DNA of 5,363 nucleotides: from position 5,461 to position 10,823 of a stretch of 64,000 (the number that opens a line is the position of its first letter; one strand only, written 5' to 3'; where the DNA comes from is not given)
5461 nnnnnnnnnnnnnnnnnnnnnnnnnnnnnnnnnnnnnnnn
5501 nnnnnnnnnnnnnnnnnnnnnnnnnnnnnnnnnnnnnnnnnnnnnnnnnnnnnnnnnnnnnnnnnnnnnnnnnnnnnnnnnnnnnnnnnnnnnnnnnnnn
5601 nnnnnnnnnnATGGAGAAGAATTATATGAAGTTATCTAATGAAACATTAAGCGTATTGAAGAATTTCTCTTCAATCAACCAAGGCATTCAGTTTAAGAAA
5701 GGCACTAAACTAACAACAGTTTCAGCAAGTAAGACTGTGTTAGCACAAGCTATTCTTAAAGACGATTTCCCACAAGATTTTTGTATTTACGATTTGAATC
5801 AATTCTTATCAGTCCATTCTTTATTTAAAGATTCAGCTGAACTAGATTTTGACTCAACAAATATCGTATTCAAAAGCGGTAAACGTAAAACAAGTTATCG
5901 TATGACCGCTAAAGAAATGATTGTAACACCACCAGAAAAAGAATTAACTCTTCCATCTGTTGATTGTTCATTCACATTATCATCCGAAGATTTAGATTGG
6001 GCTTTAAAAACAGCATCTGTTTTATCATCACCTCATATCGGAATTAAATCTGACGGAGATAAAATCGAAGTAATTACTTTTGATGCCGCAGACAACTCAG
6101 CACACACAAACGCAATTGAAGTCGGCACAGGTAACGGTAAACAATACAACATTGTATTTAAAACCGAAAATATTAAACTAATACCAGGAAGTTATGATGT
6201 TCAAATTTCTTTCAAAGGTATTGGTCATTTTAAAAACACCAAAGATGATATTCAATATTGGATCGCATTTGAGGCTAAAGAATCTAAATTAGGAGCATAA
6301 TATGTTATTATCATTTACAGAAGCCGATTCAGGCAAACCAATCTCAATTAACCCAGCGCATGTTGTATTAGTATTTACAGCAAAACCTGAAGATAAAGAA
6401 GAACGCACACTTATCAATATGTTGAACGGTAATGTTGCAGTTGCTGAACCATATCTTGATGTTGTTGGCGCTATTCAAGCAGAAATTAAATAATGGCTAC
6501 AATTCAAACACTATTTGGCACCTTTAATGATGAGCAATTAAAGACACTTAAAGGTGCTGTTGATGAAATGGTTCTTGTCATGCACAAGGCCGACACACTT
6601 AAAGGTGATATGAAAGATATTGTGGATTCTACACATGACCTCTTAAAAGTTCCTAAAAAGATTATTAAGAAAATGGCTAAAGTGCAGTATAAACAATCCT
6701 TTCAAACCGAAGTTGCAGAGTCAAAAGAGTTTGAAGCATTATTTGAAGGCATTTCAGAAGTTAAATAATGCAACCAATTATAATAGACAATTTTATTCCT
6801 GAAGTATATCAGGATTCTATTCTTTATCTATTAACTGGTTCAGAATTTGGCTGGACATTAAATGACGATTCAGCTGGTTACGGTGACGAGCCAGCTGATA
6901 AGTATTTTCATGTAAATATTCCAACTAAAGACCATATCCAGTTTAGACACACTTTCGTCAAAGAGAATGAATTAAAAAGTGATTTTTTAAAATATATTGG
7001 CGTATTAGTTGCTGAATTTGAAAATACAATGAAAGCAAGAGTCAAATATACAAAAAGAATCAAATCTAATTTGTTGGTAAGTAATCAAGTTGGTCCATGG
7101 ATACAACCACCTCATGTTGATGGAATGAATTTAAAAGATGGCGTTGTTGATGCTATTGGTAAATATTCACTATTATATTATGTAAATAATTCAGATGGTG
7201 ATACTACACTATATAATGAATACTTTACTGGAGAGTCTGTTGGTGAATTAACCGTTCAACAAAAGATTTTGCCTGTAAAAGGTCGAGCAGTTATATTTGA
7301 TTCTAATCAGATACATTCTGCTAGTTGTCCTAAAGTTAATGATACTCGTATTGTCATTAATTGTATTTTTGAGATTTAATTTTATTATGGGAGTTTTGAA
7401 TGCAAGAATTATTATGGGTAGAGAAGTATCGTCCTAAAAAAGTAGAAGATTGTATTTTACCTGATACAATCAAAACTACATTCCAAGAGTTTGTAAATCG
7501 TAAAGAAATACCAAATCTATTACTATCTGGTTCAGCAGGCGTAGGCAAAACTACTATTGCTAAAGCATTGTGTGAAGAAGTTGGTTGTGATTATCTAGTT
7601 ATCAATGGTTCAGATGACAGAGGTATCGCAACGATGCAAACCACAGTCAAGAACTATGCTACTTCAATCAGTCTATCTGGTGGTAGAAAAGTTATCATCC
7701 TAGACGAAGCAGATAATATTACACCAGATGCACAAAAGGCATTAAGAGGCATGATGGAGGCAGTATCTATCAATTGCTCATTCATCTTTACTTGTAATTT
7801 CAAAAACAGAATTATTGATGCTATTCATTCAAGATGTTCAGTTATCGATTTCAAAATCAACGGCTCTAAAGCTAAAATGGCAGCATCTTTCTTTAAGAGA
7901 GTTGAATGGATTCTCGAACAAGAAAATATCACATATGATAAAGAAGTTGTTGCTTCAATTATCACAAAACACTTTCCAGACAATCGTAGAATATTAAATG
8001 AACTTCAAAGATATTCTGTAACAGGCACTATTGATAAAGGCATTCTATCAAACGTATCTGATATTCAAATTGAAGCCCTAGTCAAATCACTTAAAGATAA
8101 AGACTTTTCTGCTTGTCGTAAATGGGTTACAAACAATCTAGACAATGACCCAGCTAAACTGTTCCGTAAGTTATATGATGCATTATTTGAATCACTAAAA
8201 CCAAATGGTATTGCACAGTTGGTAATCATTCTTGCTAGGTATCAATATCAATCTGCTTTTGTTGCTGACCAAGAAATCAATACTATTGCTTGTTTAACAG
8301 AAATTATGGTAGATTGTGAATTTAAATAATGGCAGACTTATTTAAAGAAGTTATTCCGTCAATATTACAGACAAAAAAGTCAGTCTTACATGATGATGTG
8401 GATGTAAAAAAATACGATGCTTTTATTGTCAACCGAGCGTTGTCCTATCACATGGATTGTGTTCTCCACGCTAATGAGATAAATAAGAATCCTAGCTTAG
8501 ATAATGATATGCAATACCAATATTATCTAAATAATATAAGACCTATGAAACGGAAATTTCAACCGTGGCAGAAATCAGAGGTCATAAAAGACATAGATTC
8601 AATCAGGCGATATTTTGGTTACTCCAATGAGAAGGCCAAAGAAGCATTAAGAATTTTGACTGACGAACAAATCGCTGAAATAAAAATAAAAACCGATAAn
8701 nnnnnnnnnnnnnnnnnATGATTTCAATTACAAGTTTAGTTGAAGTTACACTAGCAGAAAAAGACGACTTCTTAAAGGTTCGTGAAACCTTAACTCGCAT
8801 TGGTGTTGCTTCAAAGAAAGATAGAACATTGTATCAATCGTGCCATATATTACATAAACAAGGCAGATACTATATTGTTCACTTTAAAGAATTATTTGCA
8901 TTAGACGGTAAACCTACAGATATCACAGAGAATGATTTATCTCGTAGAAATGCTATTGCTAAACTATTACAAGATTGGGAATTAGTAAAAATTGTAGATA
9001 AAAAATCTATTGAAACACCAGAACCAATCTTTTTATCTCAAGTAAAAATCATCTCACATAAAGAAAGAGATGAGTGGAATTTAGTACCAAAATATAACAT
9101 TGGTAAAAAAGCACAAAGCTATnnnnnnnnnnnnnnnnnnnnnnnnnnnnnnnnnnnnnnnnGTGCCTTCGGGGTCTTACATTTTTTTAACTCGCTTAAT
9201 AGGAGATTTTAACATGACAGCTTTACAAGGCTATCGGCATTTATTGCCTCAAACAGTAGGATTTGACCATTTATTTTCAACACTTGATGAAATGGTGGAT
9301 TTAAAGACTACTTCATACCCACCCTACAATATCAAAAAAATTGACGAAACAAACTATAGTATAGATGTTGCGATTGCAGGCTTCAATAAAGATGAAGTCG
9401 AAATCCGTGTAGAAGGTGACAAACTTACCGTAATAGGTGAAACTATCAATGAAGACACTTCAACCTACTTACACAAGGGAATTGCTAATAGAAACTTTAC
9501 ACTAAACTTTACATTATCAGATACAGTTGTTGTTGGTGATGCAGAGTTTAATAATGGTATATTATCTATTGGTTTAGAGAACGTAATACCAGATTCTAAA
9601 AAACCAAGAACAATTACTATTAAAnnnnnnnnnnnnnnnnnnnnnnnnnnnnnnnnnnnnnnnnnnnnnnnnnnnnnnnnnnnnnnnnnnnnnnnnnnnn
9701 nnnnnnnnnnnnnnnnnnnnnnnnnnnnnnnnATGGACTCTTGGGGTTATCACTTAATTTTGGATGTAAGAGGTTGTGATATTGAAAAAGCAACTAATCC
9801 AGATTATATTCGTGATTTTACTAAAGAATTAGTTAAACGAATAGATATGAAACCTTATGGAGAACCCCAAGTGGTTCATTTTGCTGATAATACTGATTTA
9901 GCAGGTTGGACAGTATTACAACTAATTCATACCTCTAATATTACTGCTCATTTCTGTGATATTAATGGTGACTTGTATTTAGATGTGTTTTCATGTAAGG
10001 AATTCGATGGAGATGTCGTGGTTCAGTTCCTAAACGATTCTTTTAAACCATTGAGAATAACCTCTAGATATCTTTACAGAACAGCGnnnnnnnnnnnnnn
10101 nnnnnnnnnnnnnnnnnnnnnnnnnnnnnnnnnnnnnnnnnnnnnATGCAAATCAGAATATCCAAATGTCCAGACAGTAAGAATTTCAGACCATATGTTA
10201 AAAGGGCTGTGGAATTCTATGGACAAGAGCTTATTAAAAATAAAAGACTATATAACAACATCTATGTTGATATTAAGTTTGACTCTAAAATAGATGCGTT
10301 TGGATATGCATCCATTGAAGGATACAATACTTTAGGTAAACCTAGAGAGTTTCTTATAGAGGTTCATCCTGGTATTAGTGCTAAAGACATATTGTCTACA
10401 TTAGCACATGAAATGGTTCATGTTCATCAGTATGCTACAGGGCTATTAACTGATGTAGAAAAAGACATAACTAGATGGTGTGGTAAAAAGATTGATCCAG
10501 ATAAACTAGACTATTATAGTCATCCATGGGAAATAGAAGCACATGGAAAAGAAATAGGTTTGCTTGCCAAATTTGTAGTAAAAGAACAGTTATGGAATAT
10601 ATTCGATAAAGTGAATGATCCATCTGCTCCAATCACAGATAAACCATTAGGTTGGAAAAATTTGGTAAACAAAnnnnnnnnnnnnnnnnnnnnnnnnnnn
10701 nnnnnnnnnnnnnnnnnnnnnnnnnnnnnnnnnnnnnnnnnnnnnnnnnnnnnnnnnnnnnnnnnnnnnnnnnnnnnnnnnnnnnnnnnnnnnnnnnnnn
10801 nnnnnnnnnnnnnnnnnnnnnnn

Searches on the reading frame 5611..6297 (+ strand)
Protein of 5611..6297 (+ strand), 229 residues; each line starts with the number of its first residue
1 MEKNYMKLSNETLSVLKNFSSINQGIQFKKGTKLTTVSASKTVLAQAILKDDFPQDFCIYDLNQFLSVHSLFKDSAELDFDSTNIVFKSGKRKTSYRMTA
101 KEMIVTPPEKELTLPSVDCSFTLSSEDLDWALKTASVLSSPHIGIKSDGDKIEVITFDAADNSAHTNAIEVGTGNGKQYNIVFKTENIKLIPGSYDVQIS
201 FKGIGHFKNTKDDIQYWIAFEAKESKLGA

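Call 57: search_protein_families(library=pfam, proteins=[window:5611-6297:+], max_evalue=0.001)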
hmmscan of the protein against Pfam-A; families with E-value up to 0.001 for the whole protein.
window:5611-6297:+ (229 aa): 2 families
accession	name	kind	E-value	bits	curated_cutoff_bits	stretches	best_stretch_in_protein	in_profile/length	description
PF09116.15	gp45-slide_C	-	2.6e-08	34.3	25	1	121-222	2-105/105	gp45 sliding clamp, C terminal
PF02916.20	DNA_PPF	-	0.0002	22.2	25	1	6-75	1-72/116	DNA polymerase processivity factor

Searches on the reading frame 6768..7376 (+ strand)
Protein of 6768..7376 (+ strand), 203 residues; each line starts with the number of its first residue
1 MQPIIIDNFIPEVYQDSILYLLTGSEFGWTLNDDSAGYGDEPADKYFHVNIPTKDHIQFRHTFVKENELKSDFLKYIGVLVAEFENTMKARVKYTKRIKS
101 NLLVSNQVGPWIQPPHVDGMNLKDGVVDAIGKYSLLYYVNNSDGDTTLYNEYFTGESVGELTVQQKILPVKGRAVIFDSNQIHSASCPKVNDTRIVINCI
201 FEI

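Call 57: search_protein_families(library=pfam, proteins=[window:6768-7376:+], max_evalue=0.001)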
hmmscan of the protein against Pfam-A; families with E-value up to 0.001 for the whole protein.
window:6768-7376:+ (203 aa): 1 family
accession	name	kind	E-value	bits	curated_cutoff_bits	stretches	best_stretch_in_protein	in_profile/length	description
PF13640.12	2OG-FeII_Oxy_3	-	5.3e-06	27.7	27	1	115-201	14-97/98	2OG-Fe(II) oxygenase superfamily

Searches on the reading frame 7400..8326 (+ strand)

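Call 34: search_protein_families(library=phrogs, proteins=[window:7400-8326:+], max_evalue=0.00001)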
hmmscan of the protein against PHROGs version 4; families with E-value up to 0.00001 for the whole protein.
window:7400-8326:+ (309 aa): 4 families
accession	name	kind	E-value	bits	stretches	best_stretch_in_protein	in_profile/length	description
phrog_168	-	DNA, RNA and nucleotide metabolism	1.1e-124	417.2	1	1-309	6-314/314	clamp loader of DNA polymerase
phrog_5846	-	DNA, RNA and nucleotide metabolism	3e-29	103.5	1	8-253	8-256/380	clamp loader of DNA polymerase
phrog_11838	-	DNA, RNA and nucleotide metabolism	2.7e-25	90.4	1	4-206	5-206/420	clamp loader of DNA polymerase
phrog_296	-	integration and excision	5.5e-06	26.3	0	40-167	345-465/626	DNA transposition protein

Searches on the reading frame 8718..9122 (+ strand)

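Call 6: search_protein_families(library=pfam, proteins=[window:8718-9122:+], max_evalue=0.01)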
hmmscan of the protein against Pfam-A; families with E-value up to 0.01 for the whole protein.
window:8718-9122:+ (135 aa): 1 family
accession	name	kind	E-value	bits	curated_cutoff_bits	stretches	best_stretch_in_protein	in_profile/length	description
PF01818.22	Translat_reg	-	1.9e-47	160.6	25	1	7-129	1-122/122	Bacteriophage translational regulator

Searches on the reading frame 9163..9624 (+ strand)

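Call 6: search_protein_families(library=pfam, proteins=[window:9163-9624:+], max_evalue=0.01)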
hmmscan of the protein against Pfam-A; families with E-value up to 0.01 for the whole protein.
window:9163-9624:+ (154 aa): 2 families
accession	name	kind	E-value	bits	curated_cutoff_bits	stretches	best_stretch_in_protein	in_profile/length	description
PF00011.27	HSP20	-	2.5e-15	56.9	20.8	1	59-154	3-102/102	Hsp20/alpha crystallin family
PF17886.7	ArsA_HSP20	-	0.00026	20.9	22.5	1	63-137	2-62/63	HSP20-like domain found in ArsA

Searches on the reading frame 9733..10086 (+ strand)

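Call 6: search_protein_families(library=pfam, proteins=[window:9733-10086:+], max_evalue=0.01)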
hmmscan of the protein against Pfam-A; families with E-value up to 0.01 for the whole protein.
window:9733-10086:+ (118 aa): 1 family
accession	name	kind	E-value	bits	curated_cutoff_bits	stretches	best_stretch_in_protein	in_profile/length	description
PF02675.21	AdoMet_dc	-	4.9e-18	65.9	25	1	7-116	1-106/107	S-adenosylmethionine decarboxylase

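Call 7: search_protein_families(library=ncbifam, proteins=[window:9733-10086:+], max_evalue=0.01)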
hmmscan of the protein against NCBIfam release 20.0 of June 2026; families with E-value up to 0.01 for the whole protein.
window:9733-10086:+ (118 aa): 1 family
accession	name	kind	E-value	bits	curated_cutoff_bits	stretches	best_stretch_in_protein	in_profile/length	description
TIGR03330.1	SAM_DCase_Bsu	equivalog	6.4e-10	39.4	75.65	1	4-116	3-111/112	adenosylmethionine decarboxylase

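Call 69: search_protein_families(library=phrogs, proteins=[window:9733-10086:+], max_evalue=0.001)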
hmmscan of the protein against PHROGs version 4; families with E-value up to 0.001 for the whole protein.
window:9733-10086:+ (118 aa): 1 family
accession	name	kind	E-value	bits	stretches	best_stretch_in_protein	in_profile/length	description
phrog_3125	-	other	1.3e-22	81.3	1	2-117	21-132/148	S-adenosylmethionine decarboxylase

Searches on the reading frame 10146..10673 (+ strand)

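Call 6: search_protein_families(library=pfam, proteins=[window:10146-10673:+], max_evalue=0.01)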
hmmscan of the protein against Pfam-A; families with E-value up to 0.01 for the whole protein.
window:10146-10673:+ (176 aa): 1 family
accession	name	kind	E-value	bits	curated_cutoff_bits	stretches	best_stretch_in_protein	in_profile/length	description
PF20573.4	DUF6782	-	0.0016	18.2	27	1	69-105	77-113/241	Putative metallopeptidase family (DUF6782)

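Call 7: search_protein_families(library=ncbifam, proteins=[window:10146-10673:+], max_evalue=0.01)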
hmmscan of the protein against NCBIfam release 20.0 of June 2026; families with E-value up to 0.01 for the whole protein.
window:10146-10673:+ (176 aa): 0 families

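Call 69: search_protein_families(library=phrogs, proteins=[window:10146-10673:+], max_evalue=0.001)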
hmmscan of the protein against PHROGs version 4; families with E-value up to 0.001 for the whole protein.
window:10146-10673:+ (176 aa): 2 families
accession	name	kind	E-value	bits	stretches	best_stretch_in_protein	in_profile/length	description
phrog_10499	-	unknown function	1.9e-26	94.2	1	12-147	11-145/149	-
phrog_16532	-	unknown function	4.7e-20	73.2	1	17-144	13-135/138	-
